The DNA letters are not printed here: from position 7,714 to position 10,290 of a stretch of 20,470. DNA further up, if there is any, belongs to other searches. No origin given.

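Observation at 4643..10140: Lysine-catabolic lat-pcd pair coupled to a fused alpha/beta TPP-dependent E1 dehydrogenase under an XRE regulator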

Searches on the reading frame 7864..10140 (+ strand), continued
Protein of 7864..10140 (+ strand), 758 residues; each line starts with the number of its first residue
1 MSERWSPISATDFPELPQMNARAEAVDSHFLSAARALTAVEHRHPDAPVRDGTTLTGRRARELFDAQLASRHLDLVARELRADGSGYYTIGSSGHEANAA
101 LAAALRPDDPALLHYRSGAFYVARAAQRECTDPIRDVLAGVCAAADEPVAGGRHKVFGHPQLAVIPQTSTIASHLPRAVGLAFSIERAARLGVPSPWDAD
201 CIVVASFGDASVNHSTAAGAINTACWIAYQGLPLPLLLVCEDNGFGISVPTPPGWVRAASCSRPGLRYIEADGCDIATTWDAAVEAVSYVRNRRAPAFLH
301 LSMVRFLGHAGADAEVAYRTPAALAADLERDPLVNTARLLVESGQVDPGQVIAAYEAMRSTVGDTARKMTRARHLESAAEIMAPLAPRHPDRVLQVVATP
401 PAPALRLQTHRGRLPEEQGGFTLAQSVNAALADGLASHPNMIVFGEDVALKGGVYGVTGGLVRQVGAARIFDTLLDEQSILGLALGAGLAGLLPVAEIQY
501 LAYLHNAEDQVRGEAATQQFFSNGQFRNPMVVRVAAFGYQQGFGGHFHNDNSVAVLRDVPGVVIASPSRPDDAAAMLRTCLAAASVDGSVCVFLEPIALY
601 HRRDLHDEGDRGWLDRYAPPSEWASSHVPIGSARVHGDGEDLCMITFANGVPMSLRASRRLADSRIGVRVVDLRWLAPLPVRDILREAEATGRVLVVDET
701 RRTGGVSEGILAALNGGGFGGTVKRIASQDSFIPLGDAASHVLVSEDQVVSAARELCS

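Call 48: find_encoding_contigs(protein=P0010, flank=9000, max_places=1)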
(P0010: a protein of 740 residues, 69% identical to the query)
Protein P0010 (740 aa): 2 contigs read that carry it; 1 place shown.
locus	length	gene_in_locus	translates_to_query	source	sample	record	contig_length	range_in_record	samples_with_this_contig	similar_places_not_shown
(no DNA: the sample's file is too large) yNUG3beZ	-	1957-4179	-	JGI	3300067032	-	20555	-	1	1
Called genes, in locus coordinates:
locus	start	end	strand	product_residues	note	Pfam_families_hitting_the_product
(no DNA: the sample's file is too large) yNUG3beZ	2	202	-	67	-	?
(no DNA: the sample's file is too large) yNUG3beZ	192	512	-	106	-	PF00072:Response_reg (weak)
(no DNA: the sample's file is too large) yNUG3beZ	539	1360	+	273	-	-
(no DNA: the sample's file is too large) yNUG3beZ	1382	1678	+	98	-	-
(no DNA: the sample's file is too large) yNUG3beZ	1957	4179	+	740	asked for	PF00676:E1_dh, PF02779:Transket_pyr, PF02780:Transketolase_C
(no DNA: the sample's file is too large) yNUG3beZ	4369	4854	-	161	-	PF08327:AHSA1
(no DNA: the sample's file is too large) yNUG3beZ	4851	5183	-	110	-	PF25213:HVO_A0261_N (weak), PF01022:HTH_5, PF12802:MarR_2, PF12840:HTH_20, PF13412:HTH_24 (weak), PF08279:HTH_11 (weak), PF21476:PF0610-like_N (weak), PF01978:TrmB (weak)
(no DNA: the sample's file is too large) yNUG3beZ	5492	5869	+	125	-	-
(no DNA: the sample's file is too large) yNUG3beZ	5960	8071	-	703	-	PF03176:MMPL, PF12349:Sterol-sensing (faint), PF03176:MMPL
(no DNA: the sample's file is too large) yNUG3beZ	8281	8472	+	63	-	-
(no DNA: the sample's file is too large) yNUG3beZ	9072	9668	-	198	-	PF00440:TetR_N, PF21597:TetR_C_43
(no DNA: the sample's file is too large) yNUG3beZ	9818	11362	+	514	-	PF07690:MFS_1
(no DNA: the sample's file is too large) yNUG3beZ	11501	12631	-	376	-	PF02163:Peptidase_M50, PF00571:CBS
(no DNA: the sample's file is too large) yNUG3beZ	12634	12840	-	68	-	-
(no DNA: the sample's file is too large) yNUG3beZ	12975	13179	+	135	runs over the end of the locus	PF04075:F420H2_quin_red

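Call 49: find_encoding_contigs(protein=P0021, flank=9000, max_places=1)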
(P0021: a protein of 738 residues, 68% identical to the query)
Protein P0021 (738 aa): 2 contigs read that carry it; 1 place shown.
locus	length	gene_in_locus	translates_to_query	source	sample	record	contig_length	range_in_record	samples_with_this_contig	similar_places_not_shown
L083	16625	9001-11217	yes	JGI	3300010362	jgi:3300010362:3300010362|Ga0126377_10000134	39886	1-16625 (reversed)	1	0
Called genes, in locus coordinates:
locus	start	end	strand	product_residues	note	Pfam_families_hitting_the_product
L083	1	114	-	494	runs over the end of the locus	PF00206:Lyase_1, PF14698:ASL_C2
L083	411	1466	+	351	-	-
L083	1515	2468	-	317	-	-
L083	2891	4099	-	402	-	-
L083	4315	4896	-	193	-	PF01872:RibD_C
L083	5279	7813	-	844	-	-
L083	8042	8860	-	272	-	PF00378:ECH_1, PF16113:ECH_2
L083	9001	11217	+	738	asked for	PF00676:E1_dh, PF02779:Transket_pyr, PF02780:Transketolase_C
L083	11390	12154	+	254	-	PF00459:Inositol_P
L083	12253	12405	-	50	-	-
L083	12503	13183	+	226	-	PF07336:ABATE, PF11706:zf-CGNR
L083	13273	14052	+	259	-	PF00903:Glyoxalase (weak), PF18029:Glyoxalase_6, PF22677:Ble-like_N (faint), PF00903:Glyoxalase, PF18029:Glyoxalase_6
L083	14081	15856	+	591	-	-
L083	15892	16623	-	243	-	?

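Call 50: search_protein_families(library=ncbifam, proteins=[L017:6376-7932:+, L005:3064-4575:+, L033:6356-7942:-, L017:5173-6336:+, L062:14090-15241:+, L058:10459-11601:+], max_evalue=1e-40)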
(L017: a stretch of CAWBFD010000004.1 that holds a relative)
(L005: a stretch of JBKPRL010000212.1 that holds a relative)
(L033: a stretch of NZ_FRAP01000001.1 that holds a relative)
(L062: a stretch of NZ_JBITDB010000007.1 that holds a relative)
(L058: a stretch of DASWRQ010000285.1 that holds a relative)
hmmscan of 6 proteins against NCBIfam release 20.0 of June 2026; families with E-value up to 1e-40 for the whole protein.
L017:6376-7932:+ (518 aa): 35 families (the best 25 are shown)
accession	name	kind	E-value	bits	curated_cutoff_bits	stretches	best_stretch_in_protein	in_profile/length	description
NF050084.1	pip_6_carb_DH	equivalog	8.9e-234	776.7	730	1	45-517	2-474/475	L-piperidine-6-carboxylate dehydrogenase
NF052305.1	DioxValDhHalo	equivalog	1.4e-87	294.6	750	1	55-495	36-473/483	2,5-dioxovalerate dehydrogenase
NF042993.1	AlphKGSA_gudD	equivalog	5.4e-81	272.7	770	1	53-495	33-472/481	alpha-ketoglutaric semialdehyde dehydrogenase GucD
TIGR01804.1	BADH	equivalog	2.5e-78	263.6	668.6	1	43-495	16-463/467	betaine-aldehyde dehydrogenase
TIGR01780.1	SSADH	subfamily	7.7e-78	262.4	646.35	1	45-496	2-445/448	succinate-semialdehyde dehydrogenase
NF010000.0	PRK13473.1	subfamily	1.6e-75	254.6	615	1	39-495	16-464/475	aminobutyraldehyde dehydrogenase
NF009725.0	PRK13252.1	equivalog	2.4e-75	253.9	593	1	39-499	21-475/488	betaine-aldehyde dehydrogenase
TIGR02299.1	HpaE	equivalog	2.6e-75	253.9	638.35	1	43-500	19-473/488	5-carboxymethyl-2-hydroxymuconate semialdehyde dehydrogenase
TIGR01722.1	MMSDH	subfamily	5.5e-73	246.3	448.5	1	43-468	19-438/477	CoA-acylating methylmalonate-semialdehyde dehydrogenase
NF006916.0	PRK09407.1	equivalog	9.4e-73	245.6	521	1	39-499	33-488/526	succinic semialdehyde dehydrogenase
NF006992.0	PRK09457.1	subfamily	1.6e-70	238.2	514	1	37-487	12-454/487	succinylglutamate-semialdehyde dehydrogenase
NF002852.0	PRK03137.1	subfamily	6.2e-69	233.1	648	1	50-489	61-497/514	L-glutamate gamma-semialdehyde dehydrogenase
NF007497.0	PRK10090.1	equivalog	1.8e-68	231.5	500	1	42-480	24-455/480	aldehyde dehydrogenase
NF040648.1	lactal_redase_Meth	equivalog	2e-67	228.2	650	1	45-486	16-445/463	lactaldehyde dehydrogenase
TIGR03240.1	arg_catab_astD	equivalog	4e-66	223.8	579.3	1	37-487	10-452/484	succinylglutamate-semialdehyde dehydrogenase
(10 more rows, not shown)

L005:3064-4575:+ (503 aa): 34 families (the best 25 are shown)
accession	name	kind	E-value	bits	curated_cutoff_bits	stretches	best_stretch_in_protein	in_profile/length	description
NF050084.1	pip_6_carb_DH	equivalog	1.5e-240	799.1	730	1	29-501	2-475/475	L-piperidine-6-carboxylate dehydrogenase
NF052305.1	DioxValDhHalo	equivalog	9.1e-82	275.5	750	1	22-488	18-483/483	2,5-dioxovalerate dehydrogenase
NF042993.1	AlphKGSA_gudD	equivalog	2.1e-77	260.9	770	1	35-486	31-480/481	alpha-ketoglutaric semialdehyde dehydrogenase GucD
TIGR01780.1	SSADH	subfamily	2.5e-77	260.7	646.35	1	28-479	1-445/448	succinate-semialdehyde dehydrogenase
NF010000.0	PRK13473.1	subfamily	1.7e-75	254.5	615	1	21-485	14-471/475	aminobutyraldehyde dehydrogenase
TIGR01804.1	BADH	equivalog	5.3e-75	252.7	668.6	1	26-478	15-463/467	betaine-aldehyde dehydrogenase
TIGR02299.1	HpaE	equivalog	1.4e-74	251.5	638.35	1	21-488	13-478/488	5-carboxymethyl-2-hydroxymuconate semialdehyde dehydrogenase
NF009725.0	PRK13252.1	equivalog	1.4e-74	251.4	593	1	18-488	16-481/488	betaine-aldehyde dehydrogenase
NF007497.0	PRK10090.1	equivalog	3.5e-73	247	500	1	25-484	23-475/480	aldehyde dehydrogenase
NF006916.0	PRK09407.1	equivalog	4.8e-73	246.5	521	1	17-490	27-496/526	succinic semialdehyde dehydrogenase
TIGR01722.1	MMSDH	subfamily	7.5e-70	235.9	448.5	1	26-486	18-475/477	CoA-acylating methylmalonate-semialdehyde dehydrogenase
NF008415.0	PRK11241.1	equivalog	3.8e-69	233.6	828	1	18-474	20-468/482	NADP-dependent succinate-semialdehyde dehydrogenase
NF006992.0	PRK09457.1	subfamily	4.7e-68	230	514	1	26-468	17-452/487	succinylglutamate-semialdehyde dehydrogenase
NF040648.1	lactal_redase_Meth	equivalog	8.2e-68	229.5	650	1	24-470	11-446/463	lactaldehyde dehydrogenase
NF008869.0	PRK11904.1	equivalog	2e-66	224.5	747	1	26-488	565-1028/1042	bifunctional proline dehydrogenase/L-glutamate gamma-semialdehyde dehydrogenase PutA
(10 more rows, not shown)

L033:6356-7942:- (528 aa): 35 families (the best 25 are shown)
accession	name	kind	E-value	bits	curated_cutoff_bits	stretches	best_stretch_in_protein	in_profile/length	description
NF050084.1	pip_6_carb_DH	equivalog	5.5e-241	800.5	730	1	55-527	2-474/475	L-piperidine-6-carboxylate dehydrogenase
NF052305.1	DioxValDhHalo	equivalog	2.1e-88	297.3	750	1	61-506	32-474/483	2,5-dioxovalerate dehydrogenase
NF042993.1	AlphKGSA_gudD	equivalog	6.4e-84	282.4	770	1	63-505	33-472/481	alpha-ketoglutaric semialdehyde dehydrogenase GucD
NF009725.0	PRK13252.1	equivalog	1.1e-82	278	593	1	56-509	28-475/488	betaine-aldehyde dehydrogenase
TIGR01804.1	BADH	equivalog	1.7e-82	277.3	668.6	1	56-506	19-464/467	betaine-aldehyde dehydrogenase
TIGR01780.1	SSADH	subfamily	6.1e-81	272.6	646.35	1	56-506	3-445/448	succinate-semialdehyde dehydrogenase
NF010000.0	PRK13473.1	subfamily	8.2e-81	272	615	1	56-504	23-463/475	aminobutyraldehyde dehydrogenase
NF006916.0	PRK09407.1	equivalog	1e-80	271.8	521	1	54-510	38-489/526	succinic semialdehyde dehydrogenase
TIGR02299.1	HpaE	equivalog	4.3e-80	269.7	638.35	1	55-510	21-473/488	5-carboxymethyl-2-hydroxymuconate semialdehyde dehydrogenase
TIGR01722.1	MMSDH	subfamily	8.7e-74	248.9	448.5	1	55-477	21-437/477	CoA-acylating methylmalonate-semialdehyde dehydrogenase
NF006992.0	PRK09457.1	subfamily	5.7e-72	242.9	514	1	55-497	20-454/487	succinylglutamate-semialdehyde dehydrogenase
NF002852.0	PRK03137.1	subfamily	3.3e-70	237.3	648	1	62-501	63-499/514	L-glutamate gamma-semialdehyde dehydrogenase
NF007497.0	PRK10090.1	equivalog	3.7e-69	233.8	500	1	57-500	29-464/480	aldehyde dehydrogenase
NF040648.1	lactal_redase_Meth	equivalog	2.7e-67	227.8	650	1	56-496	17-445/463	lactaldehyde dehydrogenase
TIGR03374.1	ABALDH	equivalog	1.9e-66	224.8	909.3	1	56-495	22-453/472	aminobutyraldehyde dehydrogenase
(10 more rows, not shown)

L017:5173-6336:+ (387 aa): 2 families
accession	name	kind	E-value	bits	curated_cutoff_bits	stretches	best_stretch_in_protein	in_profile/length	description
NF008425.0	PRK11259.1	equivalog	9.5e-42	143.3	257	1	11-376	4-376/377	N-methyl-L-tryptophan oxidase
TIGR02352.1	thiamin_ThiO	equivalog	8.8e-41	140.1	250.8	1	14-360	1-349/351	glycine oxidase ThiO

L062:14090-15241:+ (383 aa): 1 family
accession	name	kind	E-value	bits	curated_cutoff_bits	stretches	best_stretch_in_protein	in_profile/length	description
NF008425.0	PRK11259.1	equivalog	1.5e-41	142.6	257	1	7-372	5-376/377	N-methyl-L-tryptophan oxidase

L058:10459-11601:+ (380 aa): 1 family
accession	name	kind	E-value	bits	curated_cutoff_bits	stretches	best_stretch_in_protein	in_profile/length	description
TIGR01048.1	lysA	equivalog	3.8e-49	167.3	297.9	1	19-366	23-382/417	diaminopimelate decarboxylase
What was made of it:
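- On L-piperideine-6-carboxylate dehydrogenase (NF050084) / ALDH family 7: ALDHs beside the same E1 in L005, L017 and L033 do pass (777-800 bits, call 50).
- Three more (L005, L017, L033) have a canonical Pcd that passes NF050084 at 777-800 bits against 730 (call 50). A canonical Pcd can take the ALDH slot (call 50), which fits aminoadipate-semialdehyde oxidation.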

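Call 57: search_protein_families(library=pfam, proteins=[L057:304-3048:-, L057:3243-3635:+, L078:4988-5425:+, L076:10846-11313:+, L052:4212-5252:-, L029:5929-6525:-, L063:10304-12145:+, L056:6762-7676:+, L030:10375-10881:+, L030:10878-11651:+], max_evalue=0.0001)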
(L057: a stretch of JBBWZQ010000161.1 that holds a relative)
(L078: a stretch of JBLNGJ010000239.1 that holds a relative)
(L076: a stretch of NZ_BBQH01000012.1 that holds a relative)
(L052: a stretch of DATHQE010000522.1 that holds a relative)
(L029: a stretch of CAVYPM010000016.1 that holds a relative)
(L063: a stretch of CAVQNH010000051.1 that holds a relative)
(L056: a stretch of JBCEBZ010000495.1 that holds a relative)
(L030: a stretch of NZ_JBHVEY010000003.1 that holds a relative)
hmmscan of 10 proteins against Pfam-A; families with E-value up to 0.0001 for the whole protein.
L057:304-3048:- (914 aa): 3 families
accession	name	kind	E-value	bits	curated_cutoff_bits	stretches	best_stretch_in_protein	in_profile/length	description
PF17831.6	PDH_E1_M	-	1.1e-82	277.2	23.2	1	497-716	10-228/229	Pyruvate dehydrogenase E1 component middle domain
PF22613.1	Transketolase_C_1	-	7.1e-22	78.2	27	1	733-867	3-113/113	Transketolase-like TK C-terminal domain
PF00456.26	Transketolase_N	-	3.4e-15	56.3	22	1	139-311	49-218/334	Transketolase, thiamine diphosphate binding domain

L057:3243-3635:+ (130 aa): 1 family
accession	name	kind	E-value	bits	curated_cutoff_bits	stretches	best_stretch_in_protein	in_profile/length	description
PF01894.22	UPF0047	-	1.4e-25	90.2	27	1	14-125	1-115/117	Uncharacterised protein family UPF0047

L078:4988-5425:+ (145 aa): 1 family
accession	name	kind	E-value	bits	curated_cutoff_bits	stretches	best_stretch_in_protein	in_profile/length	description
PF11253.13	DUF3052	-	1.4e-54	183.7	22.7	1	15-137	1-124/125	Protein of unknown function (DUF3052)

L076:10846-11313:+ (155 aa): 3 families
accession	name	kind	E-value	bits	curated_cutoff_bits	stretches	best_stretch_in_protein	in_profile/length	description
PF00578.27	AhpC-TSA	-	1.8e-40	138.1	26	1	5-130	1-123/124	AhpC/TSA family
PF08534.16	Redoxin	-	1e-22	81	26.6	1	5-136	2-136/148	Redoxin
PF02630.20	SCO1-SenC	-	3.3e-05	24.3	22.8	1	10-73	2-66/134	SCO1/SenC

L052:4212-5252:- (346 aa): 1 family
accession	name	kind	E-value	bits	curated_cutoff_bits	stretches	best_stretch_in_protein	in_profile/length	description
PF00756.26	Esterase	-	2e-19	70.8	22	1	33-293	8-199/251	Putative esterase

L029:5929-6525:- (198 aa): 1 family
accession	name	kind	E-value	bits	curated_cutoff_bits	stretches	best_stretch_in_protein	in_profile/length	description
PF03640.20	Lipoprotein_15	-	4e-29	100.3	24.4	2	119-164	1-46/47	Secreted repeat of unknown function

L063:10304-12145:+ (613 aa): 3 families
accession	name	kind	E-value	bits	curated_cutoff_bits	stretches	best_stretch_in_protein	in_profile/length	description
PF00004.35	AAA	-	6.3e-12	46.5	21.2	1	265-384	1-129/131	ATPase family associated with various cellular activities (AAA)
PF13191.12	AAA_16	-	3.2e-05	24.9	32.6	1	259-371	23-124/167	AAA ATPase domain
PF13086.12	AAA_11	-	9.1e-05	22.8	27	0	265-286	20-41/257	AAA domain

L056:6762-7676:+ (304 aa): 1 family
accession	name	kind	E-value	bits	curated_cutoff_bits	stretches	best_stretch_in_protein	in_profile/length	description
PF00701.28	DHDPS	-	3.8e-53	180.5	22.1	1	15-302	3-288/289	Dihydrodipicolinate synthetase family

L030:10375-10881:+ (168 aa): 3 families
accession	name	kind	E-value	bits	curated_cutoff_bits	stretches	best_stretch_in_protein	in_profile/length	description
PF13671.12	AAA_33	-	3e-06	28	27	1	1-132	3-142/143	AAA domain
PF01202.28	SKI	-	4.8e-06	27.2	22.1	1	7-107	2-101/159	Shikimate kinase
PF13238.12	AAA_18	-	5.3e-06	27.4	29.4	1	1-114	2-112/128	AAA domain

L030:10878-11651:+ (257 aa): 4 families
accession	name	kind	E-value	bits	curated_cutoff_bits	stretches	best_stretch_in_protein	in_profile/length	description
PF13561.12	adh_short_C2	-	7.1e-57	193.1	27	1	20-254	5-236/236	Enoyl-(Acyl carrier protein) reductase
PF00106.31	adh_short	-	1.6e-53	181.6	26.6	1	13-204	2-192/195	short chain dehydrogenase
PF08659.16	KR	-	9.5e-16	58.7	22.6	1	15-190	4-174/180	KR domain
PF23441.1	SDR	-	4.6e-06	26.7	27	1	14-253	10-255/258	SDR-like rossmann domain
